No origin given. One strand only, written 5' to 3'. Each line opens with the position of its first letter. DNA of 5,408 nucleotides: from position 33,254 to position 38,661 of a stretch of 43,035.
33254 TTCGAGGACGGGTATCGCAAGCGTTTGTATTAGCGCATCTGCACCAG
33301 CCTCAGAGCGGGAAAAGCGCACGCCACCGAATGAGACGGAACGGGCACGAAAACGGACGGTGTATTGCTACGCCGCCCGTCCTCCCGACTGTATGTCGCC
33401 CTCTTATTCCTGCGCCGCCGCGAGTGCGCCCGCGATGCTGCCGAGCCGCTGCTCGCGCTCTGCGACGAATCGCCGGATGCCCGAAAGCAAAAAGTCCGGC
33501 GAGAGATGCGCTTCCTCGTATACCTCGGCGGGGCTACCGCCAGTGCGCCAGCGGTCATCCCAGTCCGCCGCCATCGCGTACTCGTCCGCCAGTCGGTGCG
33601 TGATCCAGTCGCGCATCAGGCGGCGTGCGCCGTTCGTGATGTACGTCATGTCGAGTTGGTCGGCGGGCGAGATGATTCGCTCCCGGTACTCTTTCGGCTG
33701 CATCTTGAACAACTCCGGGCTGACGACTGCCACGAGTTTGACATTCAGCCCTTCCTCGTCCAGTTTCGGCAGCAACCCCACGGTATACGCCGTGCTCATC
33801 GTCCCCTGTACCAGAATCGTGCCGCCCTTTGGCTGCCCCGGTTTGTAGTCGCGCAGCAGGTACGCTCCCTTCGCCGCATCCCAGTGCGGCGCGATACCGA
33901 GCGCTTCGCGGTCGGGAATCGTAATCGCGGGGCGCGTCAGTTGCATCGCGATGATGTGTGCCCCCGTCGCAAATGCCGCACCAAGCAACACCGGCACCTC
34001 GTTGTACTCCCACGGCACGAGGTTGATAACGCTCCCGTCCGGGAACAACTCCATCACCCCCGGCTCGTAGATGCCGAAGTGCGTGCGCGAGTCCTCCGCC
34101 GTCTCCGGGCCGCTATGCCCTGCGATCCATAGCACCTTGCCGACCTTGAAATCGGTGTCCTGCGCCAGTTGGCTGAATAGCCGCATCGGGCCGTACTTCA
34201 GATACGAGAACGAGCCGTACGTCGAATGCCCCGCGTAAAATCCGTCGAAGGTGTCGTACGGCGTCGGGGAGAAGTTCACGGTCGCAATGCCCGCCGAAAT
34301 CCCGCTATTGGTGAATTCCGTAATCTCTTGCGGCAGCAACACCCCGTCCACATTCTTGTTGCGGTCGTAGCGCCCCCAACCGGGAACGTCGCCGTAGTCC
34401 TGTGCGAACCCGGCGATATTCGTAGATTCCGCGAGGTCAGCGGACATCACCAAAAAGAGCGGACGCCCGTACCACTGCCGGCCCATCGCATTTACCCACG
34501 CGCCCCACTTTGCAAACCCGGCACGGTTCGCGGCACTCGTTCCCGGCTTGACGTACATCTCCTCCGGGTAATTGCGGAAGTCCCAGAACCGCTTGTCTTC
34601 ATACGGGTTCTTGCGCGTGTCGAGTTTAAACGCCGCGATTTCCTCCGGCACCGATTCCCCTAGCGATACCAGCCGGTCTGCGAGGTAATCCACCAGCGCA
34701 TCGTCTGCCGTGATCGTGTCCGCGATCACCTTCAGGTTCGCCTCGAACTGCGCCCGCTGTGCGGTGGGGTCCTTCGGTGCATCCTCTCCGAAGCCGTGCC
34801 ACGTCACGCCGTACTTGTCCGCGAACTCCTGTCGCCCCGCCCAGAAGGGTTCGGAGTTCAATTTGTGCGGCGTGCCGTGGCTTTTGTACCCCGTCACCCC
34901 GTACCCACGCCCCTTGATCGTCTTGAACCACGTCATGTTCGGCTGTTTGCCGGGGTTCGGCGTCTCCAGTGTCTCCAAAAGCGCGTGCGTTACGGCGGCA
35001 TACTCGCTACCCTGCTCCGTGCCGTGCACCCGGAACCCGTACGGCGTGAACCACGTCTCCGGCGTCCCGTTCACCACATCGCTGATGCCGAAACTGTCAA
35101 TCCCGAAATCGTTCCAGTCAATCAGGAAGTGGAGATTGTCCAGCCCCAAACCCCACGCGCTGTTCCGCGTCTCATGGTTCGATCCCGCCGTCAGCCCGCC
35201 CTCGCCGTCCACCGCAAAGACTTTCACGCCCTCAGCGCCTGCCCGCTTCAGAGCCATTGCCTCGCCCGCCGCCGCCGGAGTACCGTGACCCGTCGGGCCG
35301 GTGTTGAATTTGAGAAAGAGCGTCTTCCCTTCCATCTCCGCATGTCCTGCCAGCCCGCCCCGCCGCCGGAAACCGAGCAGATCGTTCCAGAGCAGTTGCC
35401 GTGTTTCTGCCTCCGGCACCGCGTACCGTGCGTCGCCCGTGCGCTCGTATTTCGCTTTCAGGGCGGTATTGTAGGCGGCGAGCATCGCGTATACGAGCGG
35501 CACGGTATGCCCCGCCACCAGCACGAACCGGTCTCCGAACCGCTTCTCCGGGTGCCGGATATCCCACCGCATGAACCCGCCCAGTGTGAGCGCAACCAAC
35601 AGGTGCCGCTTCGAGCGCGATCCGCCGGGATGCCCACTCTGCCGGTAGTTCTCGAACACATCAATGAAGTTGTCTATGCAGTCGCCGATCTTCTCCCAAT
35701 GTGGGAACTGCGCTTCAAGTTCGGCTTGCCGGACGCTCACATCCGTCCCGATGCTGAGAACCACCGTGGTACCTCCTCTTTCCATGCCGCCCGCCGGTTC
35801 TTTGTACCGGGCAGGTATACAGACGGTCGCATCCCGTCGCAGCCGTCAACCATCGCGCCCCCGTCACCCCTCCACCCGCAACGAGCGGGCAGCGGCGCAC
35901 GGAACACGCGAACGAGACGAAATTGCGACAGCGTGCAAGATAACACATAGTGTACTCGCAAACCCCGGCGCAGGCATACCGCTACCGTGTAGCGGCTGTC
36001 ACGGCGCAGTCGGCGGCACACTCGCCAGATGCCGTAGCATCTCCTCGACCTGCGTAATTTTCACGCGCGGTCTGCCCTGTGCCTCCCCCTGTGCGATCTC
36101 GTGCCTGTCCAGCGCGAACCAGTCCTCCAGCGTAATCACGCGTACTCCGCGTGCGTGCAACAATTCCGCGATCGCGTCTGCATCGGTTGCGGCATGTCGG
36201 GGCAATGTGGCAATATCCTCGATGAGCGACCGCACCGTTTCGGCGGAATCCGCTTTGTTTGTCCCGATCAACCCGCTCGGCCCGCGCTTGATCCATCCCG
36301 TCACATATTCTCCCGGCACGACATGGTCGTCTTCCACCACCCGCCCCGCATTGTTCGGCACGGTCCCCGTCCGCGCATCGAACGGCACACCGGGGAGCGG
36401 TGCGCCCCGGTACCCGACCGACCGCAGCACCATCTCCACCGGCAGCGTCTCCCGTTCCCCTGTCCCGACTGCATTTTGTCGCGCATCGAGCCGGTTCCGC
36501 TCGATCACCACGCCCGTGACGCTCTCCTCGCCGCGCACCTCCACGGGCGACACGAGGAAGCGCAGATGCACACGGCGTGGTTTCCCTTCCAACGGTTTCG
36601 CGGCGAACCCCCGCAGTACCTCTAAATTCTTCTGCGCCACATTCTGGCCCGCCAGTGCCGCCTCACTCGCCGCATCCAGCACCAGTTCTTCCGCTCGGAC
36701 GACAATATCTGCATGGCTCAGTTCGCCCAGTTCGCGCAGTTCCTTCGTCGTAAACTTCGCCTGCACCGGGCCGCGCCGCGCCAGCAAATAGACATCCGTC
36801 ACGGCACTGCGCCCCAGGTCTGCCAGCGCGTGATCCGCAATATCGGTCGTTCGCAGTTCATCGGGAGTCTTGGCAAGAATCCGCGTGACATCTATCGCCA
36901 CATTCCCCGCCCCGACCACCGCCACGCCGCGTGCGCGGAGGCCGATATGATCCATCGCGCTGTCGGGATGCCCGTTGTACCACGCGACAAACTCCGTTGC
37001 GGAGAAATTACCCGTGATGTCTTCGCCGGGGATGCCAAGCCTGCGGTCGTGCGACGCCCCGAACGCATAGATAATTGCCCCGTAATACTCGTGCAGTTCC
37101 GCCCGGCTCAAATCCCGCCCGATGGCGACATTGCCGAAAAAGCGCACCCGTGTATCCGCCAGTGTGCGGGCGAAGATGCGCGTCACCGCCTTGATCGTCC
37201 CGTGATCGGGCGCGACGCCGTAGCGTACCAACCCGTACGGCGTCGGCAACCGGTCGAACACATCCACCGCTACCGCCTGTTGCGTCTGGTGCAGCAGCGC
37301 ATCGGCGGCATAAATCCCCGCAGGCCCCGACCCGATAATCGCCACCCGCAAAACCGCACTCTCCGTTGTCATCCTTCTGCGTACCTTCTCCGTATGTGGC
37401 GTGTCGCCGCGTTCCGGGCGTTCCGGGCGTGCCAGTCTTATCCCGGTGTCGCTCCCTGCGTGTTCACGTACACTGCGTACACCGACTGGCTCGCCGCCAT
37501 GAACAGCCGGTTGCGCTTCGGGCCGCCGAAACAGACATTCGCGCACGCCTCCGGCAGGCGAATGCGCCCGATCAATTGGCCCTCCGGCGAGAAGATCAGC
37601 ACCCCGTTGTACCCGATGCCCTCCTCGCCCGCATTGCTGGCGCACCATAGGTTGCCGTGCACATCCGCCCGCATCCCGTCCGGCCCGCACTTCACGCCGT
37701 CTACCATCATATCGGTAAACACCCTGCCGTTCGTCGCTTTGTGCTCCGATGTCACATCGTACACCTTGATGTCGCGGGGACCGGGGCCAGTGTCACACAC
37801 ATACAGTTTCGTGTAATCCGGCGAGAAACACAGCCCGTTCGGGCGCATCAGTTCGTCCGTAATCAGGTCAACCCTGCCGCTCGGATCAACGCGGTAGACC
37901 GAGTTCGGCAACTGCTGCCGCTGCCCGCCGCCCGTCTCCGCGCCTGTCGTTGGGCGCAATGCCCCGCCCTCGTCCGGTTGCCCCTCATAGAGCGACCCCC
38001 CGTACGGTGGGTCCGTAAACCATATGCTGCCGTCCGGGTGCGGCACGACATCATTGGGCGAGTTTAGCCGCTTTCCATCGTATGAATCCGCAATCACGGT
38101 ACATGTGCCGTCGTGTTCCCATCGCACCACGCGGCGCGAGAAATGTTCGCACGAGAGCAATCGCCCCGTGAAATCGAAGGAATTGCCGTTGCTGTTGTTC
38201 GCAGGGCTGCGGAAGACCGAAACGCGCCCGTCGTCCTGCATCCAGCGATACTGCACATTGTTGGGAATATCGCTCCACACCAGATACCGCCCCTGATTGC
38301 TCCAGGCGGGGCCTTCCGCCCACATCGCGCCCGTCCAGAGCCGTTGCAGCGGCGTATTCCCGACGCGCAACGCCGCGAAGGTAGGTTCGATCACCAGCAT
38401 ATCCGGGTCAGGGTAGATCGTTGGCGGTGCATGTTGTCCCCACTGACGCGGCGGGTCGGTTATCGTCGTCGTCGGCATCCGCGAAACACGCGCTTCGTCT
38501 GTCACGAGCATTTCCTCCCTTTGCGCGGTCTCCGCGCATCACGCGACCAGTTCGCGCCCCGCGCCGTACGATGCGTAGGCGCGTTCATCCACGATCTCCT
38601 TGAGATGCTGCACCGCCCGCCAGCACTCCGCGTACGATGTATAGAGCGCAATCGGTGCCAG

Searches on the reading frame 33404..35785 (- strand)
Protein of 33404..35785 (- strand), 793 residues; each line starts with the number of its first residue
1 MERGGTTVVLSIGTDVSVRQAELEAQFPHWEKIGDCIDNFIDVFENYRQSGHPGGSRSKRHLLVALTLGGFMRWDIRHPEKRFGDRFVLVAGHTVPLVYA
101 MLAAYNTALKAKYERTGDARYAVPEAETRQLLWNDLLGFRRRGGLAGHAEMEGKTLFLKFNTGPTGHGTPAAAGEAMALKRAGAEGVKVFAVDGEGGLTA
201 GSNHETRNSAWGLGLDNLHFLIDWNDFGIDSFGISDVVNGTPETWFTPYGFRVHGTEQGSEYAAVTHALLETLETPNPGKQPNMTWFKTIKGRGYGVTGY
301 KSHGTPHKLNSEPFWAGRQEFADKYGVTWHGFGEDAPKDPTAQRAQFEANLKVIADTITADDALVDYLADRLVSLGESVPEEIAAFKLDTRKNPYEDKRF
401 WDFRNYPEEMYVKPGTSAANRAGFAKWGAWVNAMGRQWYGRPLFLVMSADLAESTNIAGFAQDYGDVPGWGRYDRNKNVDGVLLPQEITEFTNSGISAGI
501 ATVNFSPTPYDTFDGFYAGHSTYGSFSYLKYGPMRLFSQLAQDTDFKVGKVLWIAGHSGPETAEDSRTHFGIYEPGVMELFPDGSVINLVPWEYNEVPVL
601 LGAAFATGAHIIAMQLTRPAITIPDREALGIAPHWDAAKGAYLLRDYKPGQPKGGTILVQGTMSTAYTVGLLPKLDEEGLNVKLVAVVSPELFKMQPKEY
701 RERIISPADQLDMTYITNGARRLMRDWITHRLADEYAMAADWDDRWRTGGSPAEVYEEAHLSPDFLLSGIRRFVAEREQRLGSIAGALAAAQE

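Call 26: search_protein_families(library=pfam, proteins=[window:33404-35785:-], max_evalue=0.001)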
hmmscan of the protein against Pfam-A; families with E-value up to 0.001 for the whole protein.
window:33404-35785:- (793 aa): 2 families
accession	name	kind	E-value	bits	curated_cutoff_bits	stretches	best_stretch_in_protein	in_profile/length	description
PF00456.26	Transketolase_N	-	2.9e-13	49.9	22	1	136-308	85-264/334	Transketolase, thiamine diphosphate binding domain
PF22613.1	Transketolase_C_1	-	4.7e-05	24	27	1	640-727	1-84/113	Transketolase-like TK C-terminal domain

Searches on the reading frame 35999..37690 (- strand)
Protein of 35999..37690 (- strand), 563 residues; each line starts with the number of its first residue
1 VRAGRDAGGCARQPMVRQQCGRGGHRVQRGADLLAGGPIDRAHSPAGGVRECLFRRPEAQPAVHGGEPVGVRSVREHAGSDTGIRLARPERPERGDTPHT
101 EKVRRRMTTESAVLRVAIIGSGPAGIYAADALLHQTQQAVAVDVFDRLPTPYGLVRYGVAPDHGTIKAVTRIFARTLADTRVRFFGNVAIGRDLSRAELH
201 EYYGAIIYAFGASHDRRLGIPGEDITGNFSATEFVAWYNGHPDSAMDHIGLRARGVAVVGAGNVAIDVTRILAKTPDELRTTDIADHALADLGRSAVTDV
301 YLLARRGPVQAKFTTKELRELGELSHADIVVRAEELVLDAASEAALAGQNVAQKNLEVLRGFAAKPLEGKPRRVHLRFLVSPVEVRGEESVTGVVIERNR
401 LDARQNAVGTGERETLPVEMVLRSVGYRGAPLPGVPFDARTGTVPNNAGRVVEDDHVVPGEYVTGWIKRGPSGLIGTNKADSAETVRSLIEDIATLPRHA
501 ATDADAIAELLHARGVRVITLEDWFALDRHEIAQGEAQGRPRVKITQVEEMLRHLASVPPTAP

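Call 26: search_protein_families(library=pfam, proteins=[window:35999-37690:-], max_evalue=0.001)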
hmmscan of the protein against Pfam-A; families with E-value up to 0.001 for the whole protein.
window:35999-37690:- (563 aa): 4 families
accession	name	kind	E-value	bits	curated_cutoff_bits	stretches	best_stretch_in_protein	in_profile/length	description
PF07992.20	Pyr_redox_2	-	4.5e-11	43.1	26.1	1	115-310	2-178/291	Pyridine nucleotide-disulphide oxidoreductase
PF13454.12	NAD_binding_9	-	0.00012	22.6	21.8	1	117-154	1-39/155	FAD-NAD(P)-binding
PF00070.33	Pyr_redox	-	0.00076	20.4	22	0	256-289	2-35/82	Pyridine nucleotide-disulphide oxidoreductase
PF13450.12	NAD_binding_8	-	0.00081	20.1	21.9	0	118-175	1-54/68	NAD(P)-binding Rossmann-like domain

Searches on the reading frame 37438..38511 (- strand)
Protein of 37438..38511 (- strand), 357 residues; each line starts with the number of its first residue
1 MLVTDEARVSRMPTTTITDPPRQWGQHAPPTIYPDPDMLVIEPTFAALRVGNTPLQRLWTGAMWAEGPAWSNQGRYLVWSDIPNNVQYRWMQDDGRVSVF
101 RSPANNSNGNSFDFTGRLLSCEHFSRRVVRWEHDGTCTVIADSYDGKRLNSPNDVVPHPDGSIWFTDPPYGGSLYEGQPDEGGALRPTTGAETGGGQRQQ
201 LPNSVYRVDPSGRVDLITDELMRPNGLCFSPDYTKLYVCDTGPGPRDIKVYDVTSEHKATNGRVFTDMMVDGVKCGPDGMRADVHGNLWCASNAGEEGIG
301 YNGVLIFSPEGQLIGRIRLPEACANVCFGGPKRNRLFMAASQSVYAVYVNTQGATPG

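Call 26: search_protein_families(library=pfam, proteins=[window:37438-38511:-], max_evalue=0.001)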
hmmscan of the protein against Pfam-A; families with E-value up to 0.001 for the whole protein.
window:37438-38511:- (357 aa): 1 family
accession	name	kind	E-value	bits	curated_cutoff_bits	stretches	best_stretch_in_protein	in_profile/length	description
PF08450.18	SGL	-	7.3e-50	170.3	26.3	1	64-341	1-245/246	SMP-30/Gluconolactonase/LRE-like region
